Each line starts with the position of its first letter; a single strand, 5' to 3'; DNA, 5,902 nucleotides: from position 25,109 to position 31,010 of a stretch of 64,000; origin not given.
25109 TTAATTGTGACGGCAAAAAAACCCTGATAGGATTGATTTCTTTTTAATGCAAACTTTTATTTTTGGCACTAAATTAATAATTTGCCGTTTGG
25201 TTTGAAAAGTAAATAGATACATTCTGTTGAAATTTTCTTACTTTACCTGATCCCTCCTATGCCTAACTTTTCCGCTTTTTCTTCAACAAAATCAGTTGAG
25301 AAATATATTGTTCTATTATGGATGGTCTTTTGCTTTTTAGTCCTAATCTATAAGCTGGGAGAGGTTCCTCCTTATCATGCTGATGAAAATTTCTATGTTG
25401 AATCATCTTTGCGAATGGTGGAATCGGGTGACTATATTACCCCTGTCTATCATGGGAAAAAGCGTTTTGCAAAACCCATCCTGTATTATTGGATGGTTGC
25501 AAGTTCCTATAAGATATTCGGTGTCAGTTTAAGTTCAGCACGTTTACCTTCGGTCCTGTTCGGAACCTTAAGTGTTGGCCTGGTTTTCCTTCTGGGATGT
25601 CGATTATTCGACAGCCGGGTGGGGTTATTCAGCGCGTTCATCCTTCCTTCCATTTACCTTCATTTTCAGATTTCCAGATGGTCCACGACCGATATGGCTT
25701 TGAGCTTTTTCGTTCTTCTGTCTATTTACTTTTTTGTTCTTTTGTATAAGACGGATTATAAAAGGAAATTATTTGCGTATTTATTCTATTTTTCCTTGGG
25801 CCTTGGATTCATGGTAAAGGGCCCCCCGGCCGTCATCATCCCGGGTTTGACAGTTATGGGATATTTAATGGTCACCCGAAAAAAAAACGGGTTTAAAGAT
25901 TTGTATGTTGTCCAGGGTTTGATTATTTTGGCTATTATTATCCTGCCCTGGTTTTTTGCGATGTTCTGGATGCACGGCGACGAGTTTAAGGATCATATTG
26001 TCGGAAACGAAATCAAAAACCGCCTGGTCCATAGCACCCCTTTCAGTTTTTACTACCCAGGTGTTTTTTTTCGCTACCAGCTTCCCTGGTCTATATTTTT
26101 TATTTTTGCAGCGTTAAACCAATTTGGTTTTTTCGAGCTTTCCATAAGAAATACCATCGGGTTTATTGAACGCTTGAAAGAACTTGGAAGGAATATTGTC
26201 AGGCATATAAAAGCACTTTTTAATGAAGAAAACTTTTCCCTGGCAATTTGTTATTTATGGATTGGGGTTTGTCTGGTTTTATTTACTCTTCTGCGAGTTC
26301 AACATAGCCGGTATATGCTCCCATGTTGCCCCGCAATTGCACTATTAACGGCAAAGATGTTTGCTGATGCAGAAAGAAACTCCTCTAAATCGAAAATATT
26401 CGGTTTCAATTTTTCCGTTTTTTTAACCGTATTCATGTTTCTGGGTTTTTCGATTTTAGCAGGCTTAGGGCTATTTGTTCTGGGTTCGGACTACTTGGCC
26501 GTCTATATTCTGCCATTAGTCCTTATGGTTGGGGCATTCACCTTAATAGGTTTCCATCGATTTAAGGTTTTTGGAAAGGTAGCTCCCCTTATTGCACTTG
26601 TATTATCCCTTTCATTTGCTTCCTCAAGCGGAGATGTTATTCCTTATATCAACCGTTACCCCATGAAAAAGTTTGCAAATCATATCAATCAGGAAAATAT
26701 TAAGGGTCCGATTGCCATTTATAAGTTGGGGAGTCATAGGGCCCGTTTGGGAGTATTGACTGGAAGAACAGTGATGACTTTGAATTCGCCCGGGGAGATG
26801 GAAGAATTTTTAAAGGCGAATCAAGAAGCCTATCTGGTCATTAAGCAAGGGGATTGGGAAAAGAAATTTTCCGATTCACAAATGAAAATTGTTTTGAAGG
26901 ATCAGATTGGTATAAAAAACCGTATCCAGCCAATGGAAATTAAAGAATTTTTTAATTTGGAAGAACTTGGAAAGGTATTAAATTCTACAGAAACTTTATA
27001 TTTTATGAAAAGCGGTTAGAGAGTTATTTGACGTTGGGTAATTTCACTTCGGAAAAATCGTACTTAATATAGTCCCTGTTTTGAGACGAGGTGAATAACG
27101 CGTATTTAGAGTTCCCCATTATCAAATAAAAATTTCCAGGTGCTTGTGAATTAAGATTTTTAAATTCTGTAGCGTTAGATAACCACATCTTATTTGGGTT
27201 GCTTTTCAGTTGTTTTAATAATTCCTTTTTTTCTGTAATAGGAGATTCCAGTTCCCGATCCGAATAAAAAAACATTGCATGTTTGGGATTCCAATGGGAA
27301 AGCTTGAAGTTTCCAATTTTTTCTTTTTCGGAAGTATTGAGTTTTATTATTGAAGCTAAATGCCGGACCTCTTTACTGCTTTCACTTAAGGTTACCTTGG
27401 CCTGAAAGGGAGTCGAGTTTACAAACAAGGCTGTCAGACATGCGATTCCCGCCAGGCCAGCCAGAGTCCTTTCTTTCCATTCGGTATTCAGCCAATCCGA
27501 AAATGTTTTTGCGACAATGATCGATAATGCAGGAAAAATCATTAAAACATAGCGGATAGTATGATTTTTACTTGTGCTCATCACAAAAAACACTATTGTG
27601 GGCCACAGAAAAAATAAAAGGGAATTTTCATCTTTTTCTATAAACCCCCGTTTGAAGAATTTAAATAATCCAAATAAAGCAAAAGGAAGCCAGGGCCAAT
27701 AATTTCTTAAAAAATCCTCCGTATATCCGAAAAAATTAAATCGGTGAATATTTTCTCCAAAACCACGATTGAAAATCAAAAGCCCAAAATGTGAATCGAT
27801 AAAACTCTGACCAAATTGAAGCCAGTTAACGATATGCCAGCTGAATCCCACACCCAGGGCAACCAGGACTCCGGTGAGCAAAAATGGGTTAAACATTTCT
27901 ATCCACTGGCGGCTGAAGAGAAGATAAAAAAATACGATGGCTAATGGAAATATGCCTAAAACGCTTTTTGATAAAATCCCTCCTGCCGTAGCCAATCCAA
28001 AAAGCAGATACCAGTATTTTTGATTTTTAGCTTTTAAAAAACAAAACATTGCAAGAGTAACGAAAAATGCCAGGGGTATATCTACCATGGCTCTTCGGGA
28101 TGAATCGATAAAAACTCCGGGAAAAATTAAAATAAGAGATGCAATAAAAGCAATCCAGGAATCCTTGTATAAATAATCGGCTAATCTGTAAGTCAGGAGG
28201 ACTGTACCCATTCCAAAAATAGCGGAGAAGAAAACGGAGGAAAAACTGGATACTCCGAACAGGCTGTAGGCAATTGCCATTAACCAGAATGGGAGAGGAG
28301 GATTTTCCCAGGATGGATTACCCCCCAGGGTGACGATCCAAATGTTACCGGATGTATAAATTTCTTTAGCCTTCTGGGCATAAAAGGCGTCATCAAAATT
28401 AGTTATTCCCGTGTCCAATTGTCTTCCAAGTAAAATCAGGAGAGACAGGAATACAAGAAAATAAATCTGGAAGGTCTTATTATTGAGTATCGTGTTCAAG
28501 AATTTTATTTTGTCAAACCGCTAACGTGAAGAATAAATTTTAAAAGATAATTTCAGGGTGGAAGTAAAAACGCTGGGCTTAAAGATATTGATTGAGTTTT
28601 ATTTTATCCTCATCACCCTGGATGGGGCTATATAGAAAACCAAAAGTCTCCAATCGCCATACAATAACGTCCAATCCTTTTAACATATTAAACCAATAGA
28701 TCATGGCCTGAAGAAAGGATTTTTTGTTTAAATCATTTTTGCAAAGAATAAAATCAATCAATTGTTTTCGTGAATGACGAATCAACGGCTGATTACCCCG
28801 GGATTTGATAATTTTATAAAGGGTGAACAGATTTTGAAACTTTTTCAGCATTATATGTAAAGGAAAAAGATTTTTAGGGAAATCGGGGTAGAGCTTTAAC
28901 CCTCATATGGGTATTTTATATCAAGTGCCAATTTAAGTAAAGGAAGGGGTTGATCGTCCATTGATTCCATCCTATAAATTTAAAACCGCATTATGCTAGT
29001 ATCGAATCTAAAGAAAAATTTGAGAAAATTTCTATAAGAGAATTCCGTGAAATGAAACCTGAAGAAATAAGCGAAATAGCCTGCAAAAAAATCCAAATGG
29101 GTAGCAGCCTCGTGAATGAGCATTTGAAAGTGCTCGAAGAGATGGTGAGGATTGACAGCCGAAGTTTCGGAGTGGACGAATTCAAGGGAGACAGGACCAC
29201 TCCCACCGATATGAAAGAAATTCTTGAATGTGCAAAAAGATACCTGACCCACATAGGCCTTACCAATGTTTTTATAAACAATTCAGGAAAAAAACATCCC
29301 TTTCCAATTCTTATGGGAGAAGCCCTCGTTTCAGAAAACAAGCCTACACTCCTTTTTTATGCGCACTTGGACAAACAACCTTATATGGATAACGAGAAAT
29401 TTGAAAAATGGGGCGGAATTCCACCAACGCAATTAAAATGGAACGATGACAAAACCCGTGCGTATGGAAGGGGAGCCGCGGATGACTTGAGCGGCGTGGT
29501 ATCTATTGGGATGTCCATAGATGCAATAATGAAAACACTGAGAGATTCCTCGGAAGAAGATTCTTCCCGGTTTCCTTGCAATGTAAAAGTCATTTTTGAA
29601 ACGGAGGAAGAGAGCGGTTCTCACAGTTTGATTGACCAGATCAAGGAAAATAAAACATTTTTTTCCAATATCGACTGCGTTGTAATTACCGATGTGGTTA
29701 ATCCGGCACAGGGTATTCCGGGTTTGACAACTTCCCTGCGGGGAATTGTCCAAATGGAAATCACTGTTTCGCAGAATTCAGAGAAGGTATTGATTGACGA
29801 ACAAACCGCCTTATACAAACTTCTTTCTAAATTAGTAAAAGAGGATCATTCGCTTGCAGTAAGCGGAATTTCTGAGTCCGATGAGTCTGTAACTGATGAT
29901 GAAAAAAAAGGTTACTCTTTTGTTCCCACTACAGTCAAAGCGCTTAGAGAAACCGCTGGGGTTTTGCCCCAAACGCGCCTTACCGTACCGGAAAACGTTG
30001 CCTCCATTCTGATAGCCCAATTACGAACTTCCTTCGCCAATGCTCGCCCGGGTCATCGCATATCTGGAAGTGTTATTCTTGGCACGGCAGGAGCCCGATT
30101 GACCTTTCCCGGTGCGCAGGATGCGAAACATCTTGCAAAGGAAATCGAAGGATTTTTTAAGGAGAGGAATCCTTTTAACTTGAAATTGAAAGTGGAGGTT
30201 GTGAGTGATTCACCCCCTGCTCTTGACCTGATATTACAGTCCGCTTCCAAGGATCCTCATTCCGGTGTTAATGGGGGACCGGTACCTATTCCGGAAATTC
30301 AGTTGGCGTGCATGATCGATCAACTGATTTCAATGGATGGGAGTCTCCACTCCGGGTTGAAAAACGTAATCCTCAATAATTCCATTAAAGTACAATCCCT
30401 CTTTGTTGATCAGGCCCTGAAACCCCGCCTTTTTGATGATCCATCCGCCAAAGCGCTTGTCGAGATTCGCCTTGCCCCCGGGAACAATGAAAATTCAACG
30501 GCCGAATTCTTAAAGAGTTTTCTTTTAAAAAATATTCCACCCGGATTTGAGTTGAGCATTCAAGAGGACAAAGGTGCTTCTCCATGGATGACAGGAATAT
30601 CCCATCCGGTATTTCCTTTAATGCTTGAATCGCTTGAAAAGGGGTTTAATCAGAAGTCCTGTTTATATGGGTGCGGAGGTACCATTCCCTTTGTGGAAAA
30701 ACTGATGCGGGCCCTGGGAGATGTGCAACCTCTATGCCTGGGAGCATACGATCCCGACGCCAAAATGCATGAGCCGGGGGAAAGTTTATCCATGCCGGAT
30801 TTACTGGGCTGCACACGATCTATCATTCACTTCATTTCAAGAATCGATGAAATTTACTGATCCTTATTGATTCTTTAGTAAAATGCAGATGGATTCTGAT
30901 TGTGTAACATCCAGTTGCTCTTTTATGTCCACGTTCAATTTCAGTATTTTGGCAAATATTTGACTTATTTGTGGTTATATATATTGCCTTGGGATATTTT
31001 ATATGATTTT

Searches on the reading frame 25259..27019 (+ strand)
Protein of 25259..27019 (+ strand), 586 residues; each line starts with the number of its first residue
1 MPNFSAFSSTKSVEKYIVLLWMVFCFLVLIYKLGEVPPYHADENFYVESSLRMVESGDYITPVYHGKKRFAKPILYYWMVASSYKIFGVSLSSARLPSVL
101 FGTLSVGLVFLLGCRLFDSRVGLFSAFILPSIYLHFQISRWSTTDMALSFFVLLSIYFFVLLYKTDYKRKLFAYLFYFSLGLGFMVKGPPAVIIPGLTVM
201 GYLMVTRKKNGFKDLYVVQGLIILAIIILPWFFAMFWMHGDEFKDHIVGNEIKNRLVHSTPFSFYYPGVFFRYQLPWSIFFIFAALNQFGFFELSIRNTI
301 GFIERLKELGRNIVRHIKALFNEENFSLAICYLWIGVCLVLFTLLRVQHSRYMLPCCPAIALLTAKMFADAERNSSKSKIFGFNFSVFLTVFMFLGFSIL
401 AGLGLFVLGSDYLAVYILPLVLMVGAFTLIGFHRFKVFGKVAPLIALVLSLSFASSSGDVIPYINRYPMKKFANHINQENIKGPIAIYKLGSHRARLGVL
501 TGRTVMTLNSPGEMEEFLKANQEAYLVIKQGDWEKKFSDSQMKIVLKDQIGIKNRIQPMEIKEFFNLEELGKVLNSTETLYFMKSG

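Call 47: search_protein_families(library=pfam, proteins=[window:25259-27019:+], max_evalue=0.0001)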
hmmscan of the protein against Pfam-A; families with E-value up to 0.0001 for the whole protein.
window:25259-27019:+ (586 aa): 2 families
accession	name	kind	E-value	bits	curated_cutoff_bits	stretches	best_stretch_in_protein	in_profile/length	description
PF13231.12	PMT_2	-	1.8e-21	77.5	26.1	1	72-231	2-160/160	Dolichyl-phosphate-mannose-protein mannosyltransferase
PF02366.24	PMT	-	3.4e-15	56.7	22.7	1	40-238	27-239/245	Dolichyl-phosphate-mannose-protein mannosyltransferase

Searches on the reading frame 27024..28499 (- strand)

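Call 47: search_protein_families(library=pfam, proteins=[window:27024-28499:-], max_evalue=0.0001)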
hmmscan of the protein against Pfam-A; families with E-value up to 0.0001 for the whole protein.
window:27024-28499:- (491 aa): 2 families
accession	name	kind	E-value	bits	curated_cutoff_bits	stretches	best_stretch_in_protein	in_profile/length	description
PF13231.12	PMT_2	-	2.1e-21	77.2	26.1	1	66-217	2-154/160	Dolichyl-phosphate-mannose-protein mannosyltransferase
PF02366.24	PMT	-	2.1e-20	73.7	22.7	1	39-202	34-208/245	Dolichyl-phosphate-mannose-protein mannosyltransferase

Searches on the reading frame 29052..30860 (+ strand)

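Call 47: search_protein_families(library=pfam, proteins=[window:29052-30860:+], max_evalue=0.0001)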
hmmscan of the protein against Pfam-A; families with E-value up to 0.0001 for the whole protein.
window:29052-30860:+ (602 aa): 1 family
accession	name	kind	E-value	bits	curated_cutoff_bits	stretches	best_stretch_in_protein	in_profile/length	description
PF01546.33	Peptidase_M20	-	2.2e-13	51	24.6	1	101-594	1-203/206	Peptidase family M20/M25/M40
